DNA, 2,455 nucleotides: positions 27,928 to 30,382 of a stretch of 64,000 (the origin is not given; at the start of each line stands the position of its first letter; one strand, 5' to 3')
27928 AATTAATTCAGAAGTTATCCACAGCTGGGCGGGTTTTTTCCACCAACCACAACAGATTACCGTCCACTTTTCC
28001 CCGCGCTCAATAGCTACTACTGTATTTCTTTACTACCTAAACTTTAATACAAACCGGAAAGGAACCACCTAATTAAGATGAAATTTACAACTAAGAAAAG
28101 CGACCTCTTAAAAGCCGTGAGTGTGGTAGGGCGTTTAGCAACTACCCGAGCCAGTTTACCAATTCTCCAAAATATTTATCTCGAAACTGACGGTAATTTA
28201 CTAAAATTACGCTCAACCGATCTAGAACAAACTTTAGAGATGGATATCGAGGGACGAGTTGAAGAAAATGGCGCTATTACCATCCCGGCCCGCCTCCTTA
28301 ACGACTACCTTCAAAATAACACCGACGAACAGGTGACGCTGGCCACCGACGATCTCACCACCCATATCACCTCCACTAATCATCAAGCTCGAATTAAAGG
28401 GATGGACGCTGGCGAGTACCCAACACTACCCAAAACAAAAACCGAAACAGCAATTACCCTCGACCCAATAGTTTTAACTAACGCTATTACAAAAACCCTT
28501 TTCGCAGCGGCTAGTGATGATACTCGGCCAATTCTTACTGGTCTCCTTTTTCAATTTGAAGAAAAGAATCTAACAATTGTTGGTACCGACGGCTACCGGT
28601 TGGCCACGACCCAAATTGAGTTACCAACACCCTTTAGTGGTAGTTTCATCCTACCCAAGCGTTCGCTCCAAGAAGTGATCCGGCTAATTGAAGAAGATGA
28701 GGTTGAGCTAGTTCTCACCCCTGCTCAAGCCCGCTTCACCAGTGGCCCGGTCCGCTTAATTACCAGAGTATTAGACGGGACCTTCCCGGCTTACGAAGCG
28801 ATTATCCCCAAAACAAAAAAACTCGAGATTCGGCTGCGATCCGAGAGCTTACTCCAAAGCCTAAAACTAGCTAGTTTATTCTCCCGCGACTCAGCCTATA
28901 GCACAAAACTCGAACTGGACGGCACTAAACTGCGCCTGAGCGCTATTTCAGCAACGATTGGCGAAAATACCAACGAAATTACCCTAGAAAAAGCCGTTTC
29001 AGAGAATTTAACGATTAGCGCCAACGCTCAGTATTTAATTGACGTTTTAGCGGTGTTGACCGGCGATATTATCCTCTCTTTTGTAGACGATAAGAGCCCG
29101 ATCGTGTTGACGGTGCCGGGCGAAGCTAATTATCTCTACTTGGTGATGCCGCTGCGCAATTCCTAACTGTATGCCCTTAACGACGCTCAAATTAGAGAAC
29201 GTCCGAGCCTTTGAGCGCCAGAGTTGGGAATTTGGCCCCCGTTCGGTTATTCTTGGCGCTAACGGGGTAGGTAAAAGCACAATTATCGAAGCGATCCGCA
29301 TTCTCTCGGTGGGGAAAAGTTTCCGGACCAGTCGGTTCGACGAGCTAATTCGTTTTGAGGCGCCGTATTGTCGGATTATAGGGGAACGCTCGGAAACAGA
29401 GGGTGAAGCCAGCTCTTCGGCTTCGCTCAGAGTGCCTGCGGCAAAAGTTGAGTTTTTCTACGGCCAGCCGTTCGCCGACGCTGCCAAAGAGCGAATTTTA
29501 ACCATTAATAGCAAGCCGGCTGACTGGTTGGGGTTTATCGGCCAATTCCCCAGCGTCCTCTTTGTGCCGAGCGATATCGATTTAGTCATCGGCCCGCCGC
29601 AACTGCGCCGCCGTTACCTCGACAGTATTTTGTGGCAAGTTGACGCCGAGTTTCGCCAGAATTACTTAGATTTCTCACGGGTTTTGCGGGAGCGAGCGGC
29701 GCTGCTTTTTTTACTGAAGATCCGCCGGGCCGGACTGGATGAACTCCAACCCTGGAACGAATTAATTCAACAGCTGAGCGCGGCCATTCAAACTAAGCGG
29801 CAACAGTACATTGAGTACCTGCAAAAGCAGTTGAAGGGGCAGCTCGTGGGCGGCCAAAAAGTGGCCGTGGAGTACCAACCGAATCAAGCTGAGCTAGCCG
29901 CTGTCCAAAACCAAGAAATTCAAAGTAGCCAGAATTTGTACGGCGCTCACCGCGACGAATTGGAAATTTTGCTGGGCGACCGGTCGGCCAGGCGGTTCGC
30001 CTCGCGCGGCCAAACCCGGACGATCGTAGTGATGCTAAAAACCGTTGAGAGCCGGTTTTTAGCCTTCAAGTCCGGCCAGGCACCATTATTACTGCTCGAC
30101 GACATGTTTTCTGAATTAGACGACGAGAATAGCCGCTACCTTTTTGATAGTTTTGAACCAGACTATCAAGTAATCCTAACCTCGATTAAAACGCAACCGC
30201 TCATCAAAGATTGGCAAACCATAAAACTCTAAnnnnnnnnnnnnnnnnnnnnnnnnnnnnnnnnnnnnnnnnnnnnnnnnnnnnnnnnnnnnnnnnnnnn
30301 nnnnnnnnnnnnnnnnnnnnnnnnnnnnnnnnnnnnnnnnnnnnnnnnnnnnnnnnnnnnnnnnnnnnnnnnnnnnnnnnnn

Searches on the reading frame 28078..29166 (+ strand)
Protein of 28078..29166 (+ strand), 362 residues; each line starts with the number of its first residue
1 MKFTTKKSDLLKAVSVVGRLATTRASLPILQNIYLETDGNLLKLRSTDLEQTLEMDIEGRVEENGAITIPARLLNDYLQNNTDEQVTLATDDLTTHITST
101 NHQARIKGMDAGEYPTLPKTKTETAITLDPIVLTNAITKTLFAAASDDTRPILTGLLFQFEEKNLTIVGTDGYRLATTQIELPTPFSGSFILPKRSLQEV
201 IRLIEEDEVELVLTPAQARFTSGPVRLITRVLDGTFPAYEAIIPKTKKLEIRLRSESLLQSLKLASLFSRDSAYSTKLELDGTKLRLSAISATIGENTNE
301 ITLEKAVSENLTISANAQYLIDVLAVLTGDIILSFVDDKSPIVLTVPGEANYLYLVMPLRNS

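Call 69: search_protein_families(library=pfam, proteins=[window:28078-29166:+], max_evalue=0.001)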
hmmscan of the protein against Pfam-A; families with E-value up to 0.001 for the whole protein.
window:28078-29166:+ (362 aa): 3 families
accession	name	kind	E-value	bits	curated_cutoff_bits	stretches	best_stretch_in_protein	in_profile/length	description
PF00712.24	DNA_pol3_beta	-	4.9e-32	111.1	24.4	2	1-118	1-120/120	DNA polymerase III beta subunit, N-terminal domain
PF02767.21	DNA_pol3_beta_2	-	5.3e-29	101.3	27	1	128-237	2-115/116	DNA polymerase III beta subunit, central domain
PF02768.20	DNA_pol3_beta_3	-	9.3e-17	61.4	27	1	242-360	3-121/121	DNA polymerase III beta subunit, C-terminal domain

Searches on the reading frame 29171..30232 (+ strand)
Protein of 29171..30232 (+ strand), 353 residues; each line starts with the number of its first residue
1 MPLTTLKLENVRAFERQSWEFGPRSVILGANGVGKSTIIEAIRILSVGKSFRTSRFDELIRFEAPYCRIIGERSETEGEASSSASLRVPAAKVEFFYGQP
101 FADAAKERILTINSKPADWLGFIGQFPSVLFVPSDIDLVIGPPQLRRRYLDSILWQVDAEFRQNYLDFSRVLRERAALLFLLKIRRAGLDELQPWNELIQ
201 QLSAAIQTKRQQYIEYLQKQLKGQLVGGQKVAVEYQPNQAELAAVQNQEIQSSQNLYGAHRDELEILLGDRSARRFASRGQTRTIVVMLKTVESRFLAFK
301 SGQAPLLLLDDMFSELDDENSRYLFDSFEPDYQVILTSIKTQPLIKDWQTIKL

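Call 69: search_protein_families(library=pfam, proteins=[window:29171-30232:+], max_evalue=0.001)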
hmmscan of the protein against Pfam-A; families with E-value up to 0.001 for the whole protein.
window:29171-30232:+ (353 aa): 5 families
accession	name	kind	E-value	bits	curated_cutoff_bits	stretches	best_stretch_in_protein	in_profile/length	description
PF02463.25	SMC_N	-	4.9e-13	49.5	40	1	3-343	2-201/220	RecF/RecN/SMC N terminal domain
PF13476.12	AAA_23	-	9.2e-10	39.9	27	1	6-76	2-69/201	AAA domain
PF13175.12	AAA_15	-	2.4e-07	31.2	32.1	1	1-67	1-65/374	AAA ATPase domain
PF13555.12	AAA_29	-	2.5e-07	30.8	27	1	3-50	1-50/61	P-loop containing region of AAA domain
PF13304.12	AAA_21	-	1.1e-05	26.1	27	1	26-54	3-36/304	AAA domain, putative AbiEii toxin, Type IV TA system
